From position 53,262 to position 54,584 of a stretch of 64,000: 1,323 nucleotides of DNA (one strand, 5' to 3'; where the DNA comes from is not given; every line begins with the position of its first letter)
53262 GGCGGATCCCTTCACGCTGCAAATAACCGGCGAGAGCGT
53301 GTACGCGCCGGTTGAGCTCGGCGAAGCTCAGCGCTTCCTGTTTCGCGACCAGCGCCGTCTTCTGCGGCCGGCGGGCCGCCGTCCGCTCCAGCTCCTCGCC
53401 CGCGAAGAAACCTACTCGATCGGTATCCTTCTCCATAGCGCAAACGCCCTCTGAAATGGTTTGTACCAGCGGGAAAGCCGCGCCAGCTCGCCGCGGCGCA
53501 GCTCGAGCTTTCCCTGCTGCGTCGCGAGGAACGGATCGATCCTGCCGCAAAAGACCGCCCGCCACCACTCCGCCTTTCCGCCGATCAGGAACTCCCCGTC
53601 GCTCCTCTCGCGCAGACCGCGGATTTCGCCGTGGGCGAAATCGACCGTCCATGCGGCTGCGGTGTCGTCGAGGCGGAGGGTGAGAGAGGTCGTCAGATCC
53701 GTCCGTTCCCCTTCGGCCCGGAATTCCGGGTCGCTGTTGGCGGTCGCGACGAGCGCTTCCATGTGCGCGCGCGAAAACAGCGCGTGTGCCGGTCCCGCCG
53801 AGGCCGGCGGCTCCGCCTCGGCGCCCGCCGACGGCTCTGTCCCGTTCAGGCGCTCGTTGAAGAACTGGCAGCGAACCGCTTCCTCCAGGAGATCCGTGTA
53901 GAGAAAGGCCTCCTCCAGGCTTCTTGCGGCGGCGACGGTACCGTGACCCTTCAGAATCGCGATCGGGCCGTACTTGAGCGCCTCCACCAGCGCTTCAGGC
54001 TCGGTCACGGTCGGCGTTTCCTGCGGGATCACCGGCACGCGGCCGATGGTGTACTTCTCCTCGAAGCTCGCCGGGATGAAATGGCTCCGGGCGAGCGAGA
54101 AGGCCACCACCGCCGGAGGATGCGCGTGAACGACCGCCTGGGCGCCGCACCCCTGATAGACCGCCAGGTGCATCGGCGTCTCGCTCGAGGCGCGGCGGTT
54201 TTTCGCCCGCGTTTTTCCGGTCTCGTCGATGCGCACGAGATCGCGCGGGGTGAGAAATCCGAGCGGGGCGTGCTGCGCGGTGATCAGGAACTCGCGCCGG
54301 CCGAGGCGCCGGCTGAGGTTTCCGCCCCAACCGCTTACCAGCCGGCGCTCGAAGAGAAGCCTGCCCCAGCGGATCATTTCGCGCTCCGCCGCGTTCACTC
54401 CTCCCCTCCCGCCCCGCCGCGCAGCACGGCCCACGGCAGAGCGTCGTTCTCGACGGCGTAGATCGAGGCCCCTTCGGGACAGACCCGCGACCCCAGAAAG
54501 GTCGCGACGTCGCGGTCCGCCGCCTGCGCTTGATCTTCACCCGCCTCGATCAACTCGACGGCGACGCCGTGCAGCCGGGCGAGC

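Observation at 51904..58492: MarR-linked operon resembling a DHAP-shunt nucleoside salvage pathway re-tooled for a hydrophobic substrate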

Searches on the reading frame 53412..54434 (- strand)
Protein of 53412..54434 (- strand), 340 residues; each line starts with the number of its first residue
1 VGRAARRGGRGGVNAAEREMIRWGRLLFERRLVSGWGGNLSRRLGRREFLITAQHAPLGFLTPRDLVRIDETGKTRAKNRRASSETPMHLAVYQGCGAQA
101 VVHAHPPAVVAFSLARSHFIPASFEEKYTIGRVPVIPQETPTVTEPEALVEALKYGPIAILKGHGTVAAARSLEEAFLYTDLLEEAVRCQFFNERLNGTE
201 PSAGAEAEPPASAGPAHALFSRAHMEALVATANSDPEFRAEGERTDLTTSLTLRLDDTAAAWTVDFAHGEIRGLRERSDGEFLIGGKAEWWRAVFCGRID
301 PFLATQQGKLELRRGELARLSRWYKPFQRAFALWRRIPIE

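Call 3: search_protein_families(library=pfam, proteins=[window:53412-54434:-], max_evalue=0.01)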
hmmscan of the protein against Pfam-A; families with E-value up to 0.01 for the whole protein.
window:53412-54434:- (340 aa): 1 family
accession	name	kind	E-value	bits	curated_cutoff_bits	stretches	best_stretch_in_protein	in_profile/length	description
PF00596.27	Aldolase_II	-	5.4e-39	134.4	22.2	1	18-190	1-182/183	Class II Aldolase and Adducin N-terminal domain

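Call 4: search_protein_families(library=ncbifam, proteins=[window:53412-54434:-], max_evalue=0.01)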
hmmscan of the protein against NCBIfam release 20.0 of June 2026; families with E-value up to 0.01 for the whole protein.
window:53412-54434:- (340 aa): 28 families (the best 25 are shown)
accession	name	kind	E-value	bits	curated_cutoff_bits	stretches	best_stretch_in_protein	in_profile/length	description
NF006413.0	PRK08660.1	equivalog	1.3e-38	132.7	203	1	17-196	3-180/184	aldolase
NF043034.1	OxoTetrPhDc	equivalog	7.1e-22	78.2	250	1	18-191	7-186/205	3-oxo-tetronate 4-phosphate decarboxylase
NF006208.0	PRK08333.1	equivalog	9.2e-20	71.1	267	1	16-192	5-182/189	aldolase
NF040649.1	FucA_Meth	equivalog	4.6e-18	65.8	250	1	18-193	4-176/179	L-fuculose phosphate aldolase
NF053831.1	RU1PAldHalo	equivalog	3.4e-15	56.1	300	1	31-191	18-180/208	ribulose-1-phosphate aldolase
NF053537.1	DhpthDcsPhtC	equivalog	2e-14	53.6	200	1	25-181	9-181/232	3,4-dihydroxyphthalate decarboxylase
TIGR03328.1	salvage_mtnB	equivalog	1.6e-13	50.6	137.05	1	22-110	3-93/194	methylthioribulose 1-phosphate dehydratase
NF006672.0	PRK09220.1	equivalog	1.9e-12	47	226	1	17-114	12-110/209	methylthioribulose 1-phosphate dehydratase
NF005302.0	PRK06833.1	equivalog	1.1e-11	44.6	264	1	17-184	7-177/214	L-fuculose-phosphate aldolase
NF005984.0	PRK08087.1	subfamily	1.6e-11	44.4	264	1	31-180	21-171/215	L-fuculose-phosphate aldolase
NF004492.0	PRK05834.1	equivalog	2.1e-11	43.7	139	1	26-194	16-188/197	hypothetical protein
NF004527.0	PRK05874.1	equivalog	1.8e-10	40.7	308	1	16-196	7-192/218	L-fuculose-phosphate aldolase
NF005451.0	PRK07044.1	subfamily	3.2e-10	39.5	207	1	49-196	57-209/256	aldolase II superfamily protein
NF005123.0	PRK06557.1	subfamily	9.2e-10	38.5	251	1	15-199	11-201/223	L-ribulose-5-phosphate 4-epimerase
TIGR01086.1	fucA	equivalog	2.3e-09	37.3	400.25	1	32-182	21-172/214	L-fuculose-phosphate aldolase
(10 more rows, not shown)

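Call 17: find_homologous_proteins(query=window:53412-54377:-)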
Query window:53412-54377:- (321 aa): 990 proteins with E <= 0.001 among 7496 candidates; the best 120 are listed.
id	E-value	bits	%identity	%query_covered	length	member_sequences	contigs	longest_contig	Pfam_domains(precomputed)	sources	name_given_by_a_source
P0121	8.7e-213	723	100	100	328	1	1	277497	PF00596.28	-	-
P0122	8.5e-143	493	69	100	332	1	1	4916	PF00596.28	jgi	jgi:L-fuculose-phosphate aldolase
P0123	1.0e-142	493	69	100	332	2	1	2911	PF00596.28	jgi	jgi:L-fuculose-phosphate aldolase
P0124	1.3e-142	493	66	100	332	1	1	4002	PF00596.28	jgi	jgi:L-fuculose-phosphate aldolase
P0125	7.6e-142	490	68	100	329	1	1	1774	PF00596.28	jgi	jgi:L-fuculose-phosphate aldolase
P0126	1.1e-141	490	68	100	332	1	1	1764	PF00596.28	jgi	-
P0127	2.0e-141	489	68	100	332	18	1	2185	PF00596.28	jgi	-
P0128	3.4e-141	488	67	100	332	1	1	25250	PF00596.28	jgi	jgi:L-fuculose-phosphate aldolase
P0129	1.0e-140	487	67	100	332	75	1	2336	PF00596.28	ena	-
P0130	1.7e-140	486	65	100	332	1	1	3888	PF00596.28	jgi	jgi:L-fuculose-phosphate aldolase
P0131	3.1e-140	485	65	100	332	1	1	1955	PF00596.28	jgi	jgi:L-fuculose-phosphate aldolase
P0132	4.1e-140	485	67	100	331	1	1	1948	PF00596.28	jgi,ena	-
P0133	5.3e-140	484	67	100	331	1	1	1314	PF00596.28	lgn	-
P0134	8.5e-140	484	65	100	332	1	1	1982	PF00596.28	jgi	jgi:L-fuculose-phosphate aldolase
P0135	2.0e-139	482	67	100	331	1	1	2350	PF00596.28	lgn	-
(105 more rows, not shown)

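Call 21: search_solved_structures(query=window:53412-54377:-, show_alignments=2)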
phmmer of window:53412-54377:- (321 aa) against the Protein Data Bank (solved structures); distinct sequences matched with E-value up to 0.001: 28.
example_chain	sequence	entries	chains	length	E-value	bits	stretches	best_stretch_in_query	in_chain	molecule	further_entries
2fk5_A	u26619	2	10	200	6.5e-19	71.6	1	5-185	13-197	fuculose-1-phosphate aldolase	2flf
2irp_A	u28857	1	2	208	5.8e-14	55.3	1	2-172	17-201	Putative aldolase class 2 protein aq_1979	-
4c25_A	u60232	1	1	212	3.5e-09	39.6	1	1-167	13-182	L-FUCULOSE PHOSPHATE ALDOLASE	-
4c24_A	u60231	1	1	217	3.7e-09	39.5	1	1-167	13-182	L-FUCULOSE PHOSPHATE ALDOLASE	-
6voq_A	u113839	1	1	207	4.5e-09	39.2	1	1-172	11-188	Aldolase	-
7x78_A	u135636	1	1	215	1.3e-08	37.7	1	13-182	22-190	L-fuculose phosphate aldolase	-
1dzw_P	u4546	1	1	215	2.1e-08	37.1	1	13-175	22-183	L-fuculose phosphate aldolase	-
6vop_A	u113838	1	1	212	2.4e-08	36.8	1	3-172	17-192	Aldolase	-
6btd_A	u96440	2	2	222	3e-08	36.5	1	2-172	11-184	Fuculose phosphate aldolase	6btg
1dzv_P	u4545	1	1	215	3.7e-08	36.2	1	13-175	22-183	L-fuculose phosphate aldolase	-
1dzz_P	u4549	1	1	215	3.8e-08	36.2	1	13-175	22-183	L-fuculose phosphate aldolase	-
1dzx_P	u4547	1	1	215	4.6e-08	35.9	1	13-175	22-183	L-fuculose phosphate aldolase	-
1fua_A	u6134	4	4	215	4.6e-08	35.9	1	13-175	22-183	L-FUCULOSE-1-PHOSPHATE ALDOLASE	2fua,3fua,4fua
1dzy_P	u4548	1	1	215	4.6e-08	35.9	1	13-175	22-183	L-FUCULOSE-1-PHOSPHATE ALDOLASE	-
1dzu_P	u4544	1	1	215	6e-08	35.5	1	13-175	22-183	L-fuculose phosphate aldolase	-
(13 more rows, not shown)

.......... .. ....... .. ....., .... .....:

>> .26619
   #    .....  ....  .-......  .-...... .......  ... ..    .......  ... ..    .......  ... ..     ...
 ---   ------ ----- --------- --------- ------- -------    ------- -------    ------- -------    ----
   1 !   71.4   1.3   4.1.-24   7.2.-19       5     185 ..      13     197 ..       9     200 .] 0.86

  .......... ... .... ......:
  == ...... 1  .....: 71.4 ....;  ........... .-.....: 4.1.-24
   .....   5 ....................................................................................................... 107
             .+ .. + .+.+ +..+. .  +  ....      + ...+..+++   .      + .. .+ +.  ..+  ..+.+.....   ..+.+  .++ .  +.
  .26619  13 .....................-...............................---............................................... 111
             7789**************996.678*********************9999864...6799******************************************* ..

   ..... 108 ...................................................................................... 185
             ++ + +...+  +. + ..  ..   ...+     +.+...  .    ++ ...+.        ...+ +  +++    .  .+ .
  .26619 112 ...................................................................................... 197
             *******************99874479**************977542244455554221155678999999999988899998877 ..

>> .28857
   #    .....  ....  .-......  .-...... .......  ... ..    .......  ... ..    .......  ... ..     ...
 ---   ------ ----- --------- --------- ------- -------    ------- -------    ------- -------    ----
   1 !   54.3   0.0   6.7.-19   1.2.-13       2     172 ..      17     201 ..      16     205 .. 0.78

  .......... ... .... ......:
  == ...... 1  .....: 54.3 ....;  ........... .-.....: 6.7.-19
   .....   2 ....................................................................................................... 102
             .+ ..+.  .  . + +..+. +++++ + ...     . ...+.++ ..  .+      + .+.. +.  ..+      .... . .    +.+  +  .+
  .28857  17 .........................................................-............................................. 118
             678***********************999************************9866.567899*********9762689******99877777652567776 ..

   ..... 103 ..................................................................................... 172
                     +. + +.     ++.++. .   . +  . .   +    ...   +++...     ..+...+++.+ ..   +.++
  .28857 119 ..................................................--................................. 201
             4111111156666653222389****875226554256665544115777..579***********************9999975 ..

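Call 32: predict_structure(alignment_id=A1)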
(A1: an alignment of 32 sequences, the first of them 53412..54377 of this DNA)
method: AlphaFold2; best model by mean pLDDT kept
length: 321 residues; sequences in the alignment: 32
mean_pLDDT: 64.5   pTM: 0.46
mean pLDDT of the five models: 64.5, 62.9, 61.1, 58.5, 57.7
residues with pLDDT >= 90: 46; 70-90: 102; 50-70: 81; < 50: 92
segments of 3 or more residues with pLDDT < 50: 12-18, 86-92, 97-145, 163-191
pLDDT, mean of each block of 10 residues (from residue 1): 62 51 76 68 79 80 69 60 51 47 35 27 31 38 48 56 38 29 31 72 93 89 84 93 91 91 91 80 71 77 73 82 85
secondary structure, 60 per line:
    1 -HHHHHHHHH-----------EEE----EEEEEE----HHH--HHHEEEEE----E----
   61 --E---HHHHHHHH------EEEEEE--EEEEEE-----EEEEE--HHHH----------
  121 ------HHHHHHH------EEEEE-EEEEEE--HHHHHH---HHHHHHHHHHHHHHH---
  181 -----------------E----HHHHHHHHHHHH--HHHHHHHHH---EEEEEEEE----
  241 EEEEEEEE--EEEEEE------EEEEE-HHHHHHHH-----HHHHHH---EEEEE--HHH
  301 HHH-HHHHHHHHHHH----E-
elements in order: H2-10 E22-24 E29-34 E47-51 H67-74 E81-86 E89-94 E100-104 H107-110 H127-133 E140-144 E146-151 H154-159 H163-177 H203-214 H217-225 E229-236 E241-248 E251-256 E263-267 H269-276 H282-287 E291-295 H298-303 H305-315

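Call 34: search_protein_representatives(alignment_id=A1)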
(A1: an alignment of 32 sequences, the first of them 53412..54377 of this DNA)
Query: 32 sequences, 332 profile positions. Proteins with E-value up to 0.001 (for the whole library): 6916; up to 1e-10: 2509; up to 1e-30: 67. The best 150 are listed.
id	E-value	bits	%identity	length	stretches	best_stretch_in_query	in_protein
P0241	3.1e-165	565.7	-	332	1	2-332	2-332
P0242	1.1e-133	462.0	-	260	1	76-332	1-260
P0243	1.2e-106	373.2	-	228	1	3-221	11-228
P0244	2.3e-102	359.1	-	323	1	1-332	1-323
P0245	3.0e-88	312.7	-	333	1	2-331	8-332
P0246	1.3e-83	297.5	-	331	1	6-328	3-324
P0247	6.7e-83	295.1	-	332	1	3-331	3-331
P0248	1.7e-75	270.7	-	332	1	3-331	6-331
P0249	3.6e-75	269.7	-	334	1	3-332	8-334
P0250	3.7e-73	263.1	-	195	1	54-219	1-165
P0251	2.3e-72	260.4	-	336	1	4-330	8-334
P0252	4.8e-71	256.1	-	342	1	4-331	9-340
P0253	3.0e-69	250.2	-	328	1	3-331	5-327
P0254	1.5e-68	247.9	-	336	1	6-332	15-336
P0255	1.0e-67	245.2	-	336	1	5-331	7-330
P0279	7.2e-42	160.2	-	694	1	49-304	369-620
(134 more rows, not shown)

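Call 36: fold_search(model_id=the predicted structure, library=pdb)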
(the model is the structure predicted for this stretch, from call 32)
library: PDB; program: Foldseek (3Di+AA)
matches with E <= 10: 468; with E <= 0.001: 41
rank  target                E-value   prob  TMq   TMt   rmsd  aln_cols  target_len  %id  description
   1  1wfr_MODEL_1_A        5.1e-09  1.00  0.35  0.75   2.9       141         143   26  Solution structure of the conserved hypothetical protein TT1886, possibly sterol carrier protein, from Thermus (released 2004-11-26)
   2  2cx7_A                1.9e-08  1.00  0.34  0.81   2.2       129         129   28  Crystal structure of sterol carrier protein 2 (released 2005-12-28)
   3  2cx7_B                2.5e-08  1.00  0.34  0.79   2.3       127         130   27  Crystal structure of sterol carrier protein 2 (released 2005-12-28)
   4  2irp_A                6.2e-06  1.00  0.28  0.39   9.6       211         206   23  Crystal structure of the l-fuculose-1-phosphate aldolase (aq_1979) from aquifex aeolicus VF5 (released 2007-10-30)
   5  2flf_H                9.2e-06  1.00  0.28  0.41   8.7       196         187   28  Crystal structure of l-fuculose-1-phosphate aldolase from Thermus Thermophilus HB8 (released 2007-01-09)
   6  2irp_B                1.0e-05  1.00  0.27  0.39   9.7       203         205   23  Crystal structure of the l-fuculose-1-phosphate aldolase (aq_1979) from aquifex aeolicus VF5 (released 2007-10-30)
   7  2fk5_A                1.4e-05  1.00  0.28  0.41   9.8       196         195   31  Crystal structure of l-fuculose-1-phosphate aldolase from Thermus thermophilus HB8 (released 2007-01-04)
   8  2fk5_B                1.5e-05  1.00  0.29  0.41   9.5       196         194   31  Crystal structure of l-fuculose-1-phosphate aldolase from Thermus thermophilus HB8 (released 2007-01-04)
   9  3bn8_B                2.1e-05  1.00  0.26  0.69   5.7       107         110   21  Crystal structure of a putative sterol carrier protein type 2 (af1534) from archaeoglobus fulgidus dsm 4304 at 2.11 A  (released 2007-12-25)
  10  2flf_C                2.3e-05  1.00  0.29  0.42   9.4       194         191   31  Crystal structure of l-fuculose-1-phosphate aldolase from Thermus Thermophilus HB8 (released 2007-01-09)
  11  2flf_F                3.6e-05  1.00  0.29  0.42   9.5       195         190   30  Crystal structure of l-fuculose-1-phosphate aldolase from Thermus Thermophilus HB8 (released 2007-01-09)
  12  3bn8_A                6.5e-05  1.00  0.27  0.68   6.1       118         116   23  Crystal structure of a putative sterol carrier protein type 2 (af1534) from archaeoglobus fulgidus dsm 4304 at 2.11 A  (released 2007-12-25)
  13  2opi_A                6.5e-05  1.00  0.26  0.38  11.4       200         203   20  Crystal Structure of L-fuculose-1-phosphate aldolase from Bacteroides thetaiotaomicron (released 2007-02-27)
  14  3cnu                  7.3e-05  1.00  0.26  0.68   5.9       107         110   19  Crystal structure of the predicted coding region AF_1534 from Archaeoglobus fulgidus (released 2008-04-15)
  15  2flf_B                1.1e-04  1.00  0.28  0.41   9.6       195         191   31  Crystal structure of l-fuculose-1-phosphate aldolase from Thermus Thermophilus HB8 (released 2007-01-09)
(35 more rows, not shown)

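Call 42: find_related_loci(query=A4, collection=genome_contigs, flank=9000)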
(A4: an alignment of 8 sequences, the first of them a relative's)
Query A4 (332 aa) in genome_contigs; peptide patterns used: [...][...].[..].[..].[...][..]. (x = any residue, [..] = any of these).
193 stretches matched a pattern; 88 encode a relative of the query (tblastn E <= 1e-3); the best 80 are kept; 80 distinct loci.
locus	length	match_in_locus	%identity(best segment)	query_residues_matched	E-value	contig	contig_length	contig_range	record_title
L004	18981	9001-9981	46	5-332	5e-95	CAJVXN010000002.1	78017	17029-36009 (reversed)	TPA_asm: uncultured bacterium isolate DRR093005_bin.42_MetaBAT_v2.12.1_MAG genome assembly, contig: NODE_108_length_7801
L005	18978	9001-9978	46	10-332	5e-95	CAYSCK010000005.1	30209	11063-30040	MAG TPA_asm: uncultured Planctomycetia bacterium isolate binchicken_co220_82 genome assembly, contig: NODE_878_length_30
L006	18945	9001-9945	46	18-332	2e-93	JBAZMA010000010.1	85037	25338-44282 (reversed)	MAG: Candidatus Omnitrophota bacterium isolate SO_2017_LW4_3 scaffold_843_c1_LW137-91_2017, whole genome shotgun sequenc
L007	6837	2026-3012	46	8-332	6e-93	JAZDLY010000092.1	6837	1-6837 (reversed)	MAG: Candidatus Omnitrophota bacterium isolate MEGAHIT-group-0.624 k141_18524947, whole genome shotgun sequence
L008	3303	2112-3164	42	11-332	5e-94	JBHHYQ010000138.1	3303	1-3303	MAG: Candidatus Omnitrophota bacterium isolate Maj_2_bin.4 NODE_19369_length_3303_cov_5.060345, whole genome shotgun seq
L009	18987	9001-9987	45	7-332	1e-91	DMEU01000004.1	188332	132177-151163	MAG TPA_asm: Candidatus Omnitrophota bacterium isolate UBA9636 contig_683, whole genome shotgun sequence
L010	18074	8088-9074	42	4-332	6e-91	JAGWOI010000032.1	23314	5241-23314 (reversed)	MAG: Candidatus Omnitrophota bacterium isolate REEB252 contig-150_3375, whole genome shotgun sequence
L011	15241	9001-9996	44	4-332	1e-90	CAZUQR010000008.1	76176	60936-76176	MAG TPA_asm: uncultured Planctomycetia bacterium isolate binchicken_co34_570 genome assembly, contig: NODE_368_length_76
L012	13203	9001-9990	43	4-332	6e-90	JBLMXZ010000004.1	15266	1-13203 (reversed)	MAG: Deltaproteobacteria bacterium isolate MAG242 PRJNA957066_bin24_renamed_3, whole genome shotgun sequence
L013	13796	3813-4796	43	7-332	5e-90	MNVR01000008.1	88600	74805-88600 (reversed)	MAG: Candidatus Omnitrophica bacterium CG1_02_44_16 cg1_0.2_scaffold_124_c, whole genome shotgun sequence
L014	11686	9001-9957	44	12-332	5e-90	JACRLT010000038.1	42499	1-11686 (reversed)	MAG: Candidatus Omnitrophota bacterium isolate NC_groundwater_1888_Pr3_B-0.1um_46_13 SR2-18-B1_coassembly_389411, whole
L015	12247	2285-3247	44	15-332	3e-89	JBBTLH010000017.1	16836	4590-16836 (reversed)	MAG: Candidatus Omnitrophota bacterium isolate H51-bin162_1 H51_bin162_1_000000000017, whole genome shotgun sequence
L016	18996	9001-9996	44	4-332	1e-88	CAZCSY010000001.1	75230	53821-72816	MAG TPA_asm: uncultured Planctomycetia bacterium isolate binchicken_co81_68 genome assembly, contig: NODE_272_length_752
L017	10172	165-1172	43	10-332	9e-89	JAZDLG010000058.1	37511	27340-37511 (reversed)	MAG: Candidatus Omnitrophota bacterium isolate MEGAHIT-group-0.580 k141_17465448, whole genome shotgun sequence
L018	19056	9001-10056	42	15-332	8e-89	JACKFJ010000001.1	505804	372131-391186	MAG: Candidatus Omnitrophota bacterium isolate HK-STAS-OMNI-2 HK-STAS-OMNI-2_1, whole genome shotgun sequence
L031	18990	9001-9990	42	4-331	8e-84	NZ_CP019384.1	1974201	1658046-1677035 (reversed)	Candidatus Velamenicoccus archaeovorus strain LiM chromosome, complete genome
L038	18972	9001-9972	39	5-332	1e-81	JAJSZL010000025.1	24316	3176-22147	MAG: Candidatus Desulfofervidaceae bacterium isolate PB11946FWG155 FWG155_Desulfofervidaceae_contig025_0024316bp, whole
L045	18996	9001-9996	40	1-332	8e-80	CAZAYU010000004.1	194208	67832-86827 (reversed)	MAG TPA_asm: uncultured Planctomycetia bacterium isolate binchicken_co49_31 genome assembly, contig: NODE_7_length_19420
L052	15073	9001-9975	40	8-332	2e-78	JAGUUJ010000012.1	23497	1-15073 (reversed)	MAG: Candidatus Omnitrophota bacterium isolate DeMMO5_9 c_000000006101, whole genome shotgun sequence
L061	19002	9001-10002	41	4-332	2e-77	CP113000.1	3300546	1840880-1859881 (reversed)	MAG: Thermodesulfobacteriota bacterium isolate ORM2a chromosome, complete genome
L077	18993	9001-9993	38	1-331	1e-70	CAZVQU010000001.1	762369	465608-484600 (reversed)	MAG TPA_asm: uncultured Planctomycetia bacterium isolate SRP167671_co3_96 genome assembly, contig: NODE_2_length_762369_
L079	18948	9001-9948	36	15-332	2e-64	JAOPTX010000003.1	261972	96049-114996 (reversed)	MAG: Fibrobacterales bacterium isolate tPB_Fibr1 H3element_contig_13, whole genome shotgun sequence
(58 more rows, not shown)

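Call 45: search_protein_families(library=pfam, proteins=[L031:3821-4378:+, L031:8508-8993:+, L031:10016-11518:+, L031:11702-13171:+, L079:350-1537:+, L079:1537-3096:+, L079:3096-4676:+, L079:6870-8426:+, L079:8453-8962:+, L079:9953-11440:+], max_evalue=0.001)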
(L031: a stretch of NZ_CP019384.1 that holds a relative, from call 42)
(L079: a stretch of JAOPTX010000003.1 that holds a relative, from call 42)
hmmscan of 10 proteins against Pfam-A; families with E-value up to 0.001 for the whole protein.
L031:3821-4378:+ (186 aa): 4 families
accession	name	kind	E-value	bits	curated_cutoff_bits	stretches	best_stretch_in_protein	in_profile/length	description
PF03551.20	PadR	-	8.8e-16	58.1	27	1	9-82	1-74/75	Transcriptional regulator PadR-like family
PF13601.12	HTH_34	-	4.2e-05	24.1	27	1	41-84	30-72/80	Winged helix DNA-binding domain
PF10711.15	DUF2513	-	6.3e-05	23.7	29.6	1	14-79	15-76/100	Hypothetical protein (DUF2513)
PF14557.12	AphA_like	-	6.5e-05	23.1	27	1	7-113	14-119/174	Putative AphA-like transcriptional regulator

L031:8508-8993:+ (162 aa): 1 family
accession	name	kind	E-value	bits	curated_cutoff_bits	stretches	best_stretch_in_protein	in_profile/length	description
PF01008.23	IF-2B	-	7e-12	45.6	22.4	1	24-109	129-212/280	Initiation factor 2 subunit family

L031:10016-11518:+ (501 aa): 1 family
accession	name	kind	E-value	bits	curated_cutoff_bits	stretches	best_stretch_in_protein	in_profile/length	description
PF00171.27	Aldedh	-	2.6e-175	583.8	23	1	28-483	7-461/461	Aldehyde dehydrogenase family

L031:11702-13171:+ (490 aa): 2 families
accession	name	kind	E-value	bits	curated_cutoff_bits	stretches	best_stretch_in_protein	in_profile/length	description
PF04055.27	Radical_SAM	-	4.6e-19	69.6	29.5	1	207-373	3-162/166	Radical SAM superfamily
PF02310.24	B12-binding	-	1.6e-11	44.5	32.1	1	43-140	29-121/121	B12 binding domain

L079:350-1537:+ (396 aa): 5 families
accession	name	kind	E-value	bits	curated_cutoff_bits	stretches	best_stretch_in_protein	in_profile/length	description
PF06500.17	FrsA-like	-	1.4e-10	41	22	1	61-262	97-294/414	Esterase FrsA-like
PF01738.24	DLH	-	1.1e-07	32.1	21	1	148-337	2-168/217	Dienelactone hydrolase family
PF00326.27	Peptidase_S9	-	3.4e-05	23.9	22.6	1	183-337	9-169/213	Prolyl oligopeptidase family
PF00561.26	Abhydrolase_1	-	5e-05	23.5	25.8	1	164-270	4-103/245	alpha/beta hydrolase fold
PF12697.13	Abhydrolase_6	-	0.00026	22.2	26.3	1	182-301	22-132/217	Alpha/beta hydrolase family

L079:1537-3096:+ (520 aa): 2 families
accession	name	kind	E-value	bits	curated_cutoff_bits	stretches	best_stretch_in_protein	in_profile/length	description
PF00501.34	AMP-binding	-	4e-55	187.6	29.9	1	18-378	8-383/384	AMP-binding enzyme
PF13193.12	AMP-binding_C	-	1e-06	30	24.5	1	434-503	2-71/76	AMP-binding enzyme C-terminal domain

L079:3096-4676:+ (527 aa): 2 families
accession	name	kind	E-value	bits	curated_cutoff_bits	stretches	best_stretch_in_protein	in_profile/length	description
PF00501.34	AMP-binding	-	2.2e-40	139.1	29.9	1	31-378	18-384/384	AMP-binding enzyme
PF13193.12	AMP-binding_C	-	2.3e-14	54.5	24.5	1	432-499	5-72/76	AMP-binding enzyme C-terminal domain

L079:6870-8426:+ (519 aa): 2 families
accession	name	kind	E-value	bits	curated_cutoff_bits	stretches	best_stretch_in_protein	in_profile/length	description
PF04055.27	Radical_SAM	-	1.4e-15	58.3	29.5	1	226-388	2-157/166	Radical SAM superfamily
PF02310.24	B12-binding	-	1.8e-06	28.2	32.1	1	48-159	19-120/121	B12 binding domain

L079:8453-8962:+ (170 aa): 1 family
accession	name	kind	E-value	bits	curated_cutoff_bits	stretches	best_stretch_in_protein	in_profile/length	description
PF01008.23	IF-2B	-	0.00012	21.9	22.4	1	35-83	133-178/280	Initiation factor 2 subunit family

L079:9953-11440:+ (496 aa): 2 families
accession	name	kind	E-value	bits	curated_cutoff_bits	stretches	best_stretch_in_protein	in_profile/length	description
PF00171.27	Aldedh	-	9.7e-164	545.7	23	1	15-478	1-461/461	Aldehyde dehydrogenase family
PF05893.19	LuxC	-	0.00038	19.9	21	1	138-310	82-258/401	Acyl-CoA reductase (LuxC)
